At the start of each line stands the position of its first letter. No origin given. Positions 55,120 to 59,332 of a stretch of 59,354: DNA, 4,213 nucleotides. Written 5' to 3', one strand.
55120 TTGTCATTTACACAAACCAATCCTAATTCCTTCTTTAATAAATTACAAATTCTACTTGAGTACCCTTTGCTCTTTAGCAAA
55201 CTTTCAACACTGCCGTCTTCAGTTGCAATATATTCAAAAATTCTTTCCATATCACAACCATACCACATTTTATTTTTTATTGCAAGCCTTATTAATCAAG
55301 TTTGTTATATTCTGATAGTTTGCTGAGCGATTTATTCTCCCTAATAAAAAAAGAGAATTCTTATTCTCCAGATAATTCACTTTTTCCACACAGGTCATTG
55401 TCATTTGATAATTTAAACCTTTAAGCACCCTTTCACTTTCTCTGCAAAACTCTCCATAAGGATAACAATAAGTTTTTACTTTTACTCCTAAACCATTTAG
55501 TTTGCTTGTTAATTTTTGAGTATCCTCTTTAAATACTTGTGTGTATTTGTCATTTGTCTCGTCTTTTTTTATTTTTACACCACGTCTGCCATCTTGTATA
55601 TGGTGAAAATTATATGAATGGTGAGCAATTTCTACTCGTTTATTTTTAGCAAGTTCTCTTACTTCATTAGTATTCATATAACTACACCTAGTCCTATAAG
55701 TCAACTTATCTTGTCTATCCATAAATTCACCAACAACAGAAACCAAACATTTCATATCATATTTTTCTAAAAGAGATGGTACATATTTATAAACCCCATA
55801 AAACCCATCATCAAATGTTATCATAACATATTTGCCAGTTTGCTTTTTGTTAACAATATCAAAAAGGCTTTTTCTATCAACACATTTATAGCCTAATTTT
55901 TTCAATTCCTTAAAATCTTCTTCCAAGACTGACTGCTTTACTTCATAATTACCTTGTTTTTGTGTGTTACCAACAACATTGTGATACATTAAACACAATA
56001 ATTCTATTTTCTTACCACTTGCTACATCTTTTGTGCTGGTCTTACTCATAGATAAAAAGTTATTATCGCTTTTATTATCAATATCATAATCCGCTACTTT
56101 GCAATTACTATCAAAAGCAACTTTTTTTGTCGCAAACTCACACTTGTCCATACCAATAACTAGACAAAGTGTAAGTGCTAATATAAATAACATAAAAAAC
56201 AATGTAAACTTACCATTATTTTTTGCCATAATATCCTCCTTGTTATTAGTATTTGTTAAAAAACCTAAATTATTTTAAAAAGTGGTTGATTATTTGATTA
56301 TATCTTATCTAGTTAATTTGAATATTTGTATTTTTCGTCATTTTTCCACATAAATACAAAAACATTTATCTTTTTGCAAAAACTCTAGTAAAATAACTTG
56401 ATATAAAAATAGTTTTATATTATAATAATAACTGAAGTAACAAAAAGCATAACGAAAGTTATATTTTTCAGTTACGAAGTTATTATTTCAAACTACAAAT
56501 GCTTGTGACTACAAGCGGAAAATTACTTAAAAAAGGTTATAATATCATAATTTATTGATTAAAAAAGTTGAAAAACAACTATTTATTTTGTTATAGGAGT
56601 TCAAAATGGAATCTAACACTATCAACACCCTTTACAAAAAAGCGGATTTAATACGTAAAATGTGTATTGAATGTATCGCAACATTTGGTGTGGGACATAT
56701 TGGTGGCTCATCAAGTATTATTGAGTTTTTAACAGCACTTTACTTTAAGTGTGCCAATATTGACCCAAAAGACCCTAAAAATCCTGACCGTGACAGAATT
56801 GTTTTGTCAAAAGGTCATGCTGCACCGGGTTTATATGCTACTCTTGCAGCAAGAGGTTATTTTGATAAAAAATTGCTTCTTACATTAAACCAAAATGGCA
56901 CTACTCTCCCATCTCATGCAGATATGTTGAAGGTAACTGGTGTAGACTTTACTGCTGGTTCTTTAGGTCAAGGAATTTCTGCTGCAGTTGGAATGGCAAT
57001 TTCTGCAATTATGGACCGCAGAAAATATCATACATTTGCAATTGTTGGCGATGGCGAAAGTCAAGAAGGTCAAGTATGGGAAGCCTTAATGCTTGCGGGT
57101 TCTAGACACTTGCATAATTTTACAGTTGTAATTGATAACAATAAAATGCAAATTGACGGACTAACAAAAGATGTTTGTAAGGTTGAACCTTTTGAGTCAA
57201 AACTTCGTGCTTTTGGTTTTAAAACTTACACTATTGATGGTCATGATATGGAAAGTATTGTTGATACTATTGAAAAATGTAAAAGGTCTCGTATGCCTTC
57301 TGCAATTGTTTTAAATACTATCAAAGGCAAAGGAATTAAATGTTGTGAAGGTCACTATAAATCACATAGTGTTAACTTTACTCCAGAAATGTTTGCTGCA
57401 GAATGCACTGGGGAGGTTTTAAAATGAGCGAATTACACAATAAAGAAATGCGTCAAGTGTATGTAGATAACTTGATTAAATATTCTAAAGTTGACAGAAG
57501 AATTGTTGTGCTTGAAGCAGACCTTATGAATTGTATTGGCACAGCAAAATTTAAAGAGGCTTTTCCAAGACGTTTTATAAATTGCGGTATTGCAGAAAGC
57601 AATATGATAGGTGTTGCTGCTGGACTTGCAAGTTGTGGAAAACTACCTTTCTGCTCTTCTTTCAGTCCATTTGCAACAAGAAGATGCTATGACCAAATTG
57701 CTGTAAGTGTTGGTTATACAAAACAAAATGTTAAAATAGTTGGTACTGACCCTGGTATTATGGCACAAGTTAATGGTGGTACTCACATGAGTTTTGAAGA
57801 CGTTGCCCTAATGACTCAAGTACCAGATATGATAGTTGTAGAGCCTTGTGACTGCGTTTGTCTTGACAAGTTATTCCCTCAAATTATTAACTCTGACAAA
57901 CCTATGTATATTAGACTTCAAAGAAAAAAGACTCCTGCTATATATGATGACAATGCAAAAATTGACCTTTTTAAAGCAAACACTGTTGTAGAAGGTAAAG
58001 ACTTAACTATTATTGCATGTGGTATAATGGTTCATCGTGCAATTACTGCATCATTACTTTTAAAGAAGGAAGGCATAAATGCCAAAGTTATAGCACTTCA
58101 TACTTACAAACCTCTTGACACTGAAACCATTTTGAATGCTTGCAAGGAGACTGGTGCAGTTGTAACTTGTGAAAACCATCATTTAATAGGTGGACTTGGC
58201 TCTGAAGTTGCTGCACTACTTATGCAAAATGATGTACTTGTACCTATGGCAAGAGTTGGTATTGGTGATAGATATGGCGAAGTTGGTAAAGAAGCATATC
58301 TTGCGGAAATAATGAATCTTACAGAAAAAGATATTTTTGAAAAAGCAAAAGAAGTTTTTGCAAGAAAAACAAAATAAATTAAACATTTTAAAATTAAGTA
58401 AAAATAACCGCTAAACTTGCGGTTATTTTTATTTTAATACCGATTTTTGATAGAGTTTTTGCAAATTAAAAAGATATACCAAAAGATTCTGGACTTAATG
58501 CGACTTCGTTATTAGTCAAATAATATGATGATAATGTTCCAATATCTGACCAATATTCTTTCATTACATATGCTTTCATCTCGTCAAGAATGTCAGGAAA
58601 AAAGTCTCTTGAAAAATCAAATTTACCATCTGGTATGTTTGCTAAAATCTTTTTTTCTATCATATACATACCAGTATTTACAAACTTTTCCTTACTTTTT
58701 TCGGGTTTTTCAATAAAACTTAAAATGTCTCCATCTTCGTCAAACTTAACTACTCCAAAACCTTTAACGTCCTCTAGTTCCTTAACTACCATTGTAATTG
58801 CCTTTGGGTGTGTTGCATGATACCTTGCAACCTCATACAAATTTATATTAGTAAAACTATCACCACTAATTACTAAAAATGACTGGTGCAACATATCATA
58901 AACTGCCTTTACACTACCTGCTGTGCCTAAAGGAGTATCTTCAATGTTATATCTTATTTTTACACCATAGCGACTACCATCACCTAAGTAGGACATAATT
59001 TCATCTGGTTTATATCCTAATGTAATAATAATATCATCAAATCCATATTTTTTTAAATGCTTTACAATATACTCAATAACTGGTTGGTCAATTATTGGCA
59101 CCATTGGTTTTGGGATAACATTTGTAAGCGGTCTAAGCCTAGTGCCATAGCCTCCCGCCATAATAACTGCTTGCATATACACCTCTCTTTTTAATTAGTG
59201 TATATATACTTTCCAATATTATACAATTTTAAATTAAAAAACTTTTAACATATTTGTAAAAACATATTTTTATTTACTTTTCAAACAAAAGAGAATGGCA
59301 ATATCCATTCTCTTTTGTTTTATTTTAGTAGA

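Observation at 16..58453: Strand-polar, strongly over-represented motif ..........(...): at least 11 exact copies, all on the + strand, in intergenic and coding DNA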

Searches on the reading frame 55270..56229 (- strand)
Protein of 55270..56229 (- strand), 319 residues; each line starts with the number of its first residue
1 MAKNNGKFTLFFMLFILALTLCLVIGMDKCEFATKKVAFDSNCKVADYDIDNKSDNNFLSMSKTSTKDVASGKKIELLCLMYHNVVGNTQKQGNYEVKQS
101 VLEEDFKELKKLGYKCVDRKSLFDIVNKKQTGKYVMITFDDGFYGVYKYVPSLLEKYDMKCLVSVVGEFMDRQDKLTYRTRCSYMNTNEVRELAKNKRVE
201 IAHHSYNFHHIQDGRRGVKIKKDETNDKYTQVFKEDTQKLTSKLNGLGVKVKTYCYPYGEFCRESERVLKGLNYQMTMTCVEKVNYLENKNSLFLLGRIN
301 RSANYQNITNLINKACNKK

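Call 22: find_encoding_contigs(protein=window:55270-56229:-, flank=10000, max_places=4)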
Protein window:55270-56229:- (319 aa): 24 contigs read that carry it; 2 places shown.
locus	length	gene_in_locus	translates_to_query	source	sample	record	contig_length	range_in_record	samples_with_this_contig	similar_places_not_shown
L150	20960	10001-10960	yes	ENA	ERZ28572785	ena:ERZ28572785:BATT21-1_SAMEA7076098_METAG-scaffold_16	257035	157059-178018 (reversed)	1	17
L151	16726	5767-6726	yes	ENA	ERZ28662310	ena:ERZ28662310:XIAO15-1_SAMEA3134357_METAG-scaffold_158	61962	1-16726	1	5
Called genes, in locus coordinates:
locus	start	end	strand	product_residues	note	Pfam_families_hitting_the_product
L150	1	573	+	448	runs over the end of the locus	PF00512:HisKA, PF02518:HATPase_c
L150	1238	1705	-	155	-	PF12900:Pyridox_ox_2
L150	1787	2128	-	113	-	PF01381:HTH_3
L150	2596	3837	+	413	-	PF00722:Glyco_hydro_16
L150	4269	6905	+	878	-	-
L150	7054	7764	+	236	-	PF00483:NTP_transferase, PF12804:NTP_transf_3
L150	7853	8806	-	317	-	PF02779:Transket_pyr, PF02780:Transketolase_C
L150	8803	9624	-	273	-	PF00456:Transketolase_N, PF13292:DXP_synthase_N, PF00676:E1_dh, PF02775:TPP_enzyme_C (faint)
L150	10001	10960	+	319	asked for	PF01522:Polysacc_deac_1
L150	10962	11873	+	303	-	PF00849:PseudoU_synth_2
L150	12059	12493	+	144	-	PF12802:MarR_2, PF01047:MarR (weak), PF01325:Fe_dep_repress (weak)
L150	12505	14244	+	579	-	PF00664:ABC_membrane, PF00005:ABC_tran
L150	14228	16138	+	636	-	PF00664:ABC_membrane, PF00005:ABC_tran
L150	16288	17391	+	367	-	PF02073:Peptidase_M29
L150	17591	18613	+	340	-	PF00044:Gp_dh_N, PF02800:Gp_dh_C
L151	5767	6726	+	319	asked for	PF01522:Polysacc_deac_1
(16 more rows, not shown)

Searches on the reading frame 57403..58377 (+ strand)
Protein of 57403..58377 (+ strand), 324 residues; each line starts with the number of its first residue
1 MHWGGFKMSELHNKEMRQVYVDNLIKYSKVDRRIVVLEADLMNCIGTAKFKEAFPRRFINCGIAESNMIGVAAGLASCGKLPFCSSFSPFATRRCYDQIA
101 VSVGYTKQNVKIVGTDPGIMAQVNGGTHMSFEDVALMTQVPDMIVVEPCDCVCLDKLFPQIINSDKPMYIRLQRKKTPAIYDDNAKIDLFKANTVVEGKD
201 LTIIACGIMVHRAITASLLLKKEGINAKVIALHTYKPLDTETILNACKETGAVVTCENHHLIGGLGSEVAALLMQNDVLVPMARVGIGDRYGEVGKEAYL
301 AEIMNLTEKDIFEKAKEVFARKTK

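Call 21: find_encoding_contigs(protein=window:57403-58377:+, flank=10000, max_places=4)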
Protein window:57403-58377:+ (324 aa): no gene with exactly this product is on record in the collection.

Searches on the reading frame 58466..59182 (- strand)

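Call 58: search_protein_families(library=pfam, proteins=[window:58466-59182:-], max_evalue=0.01)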
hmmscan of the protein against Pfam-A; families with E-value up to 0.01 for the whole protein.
window:58466-59182:- (238 aa): 2 families
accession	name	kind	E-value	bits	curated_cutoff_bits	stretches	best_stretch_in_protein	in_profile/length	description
PF00483.29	NTP_transferase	-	2.4e-53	181.7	21.2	1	5-227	2-242/245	Nucleotidyl transferase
PF12804.13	NTP_transf_3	-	1.5e-10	41.9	27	1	5-109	1-96/160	MobA-like NTP transferase domain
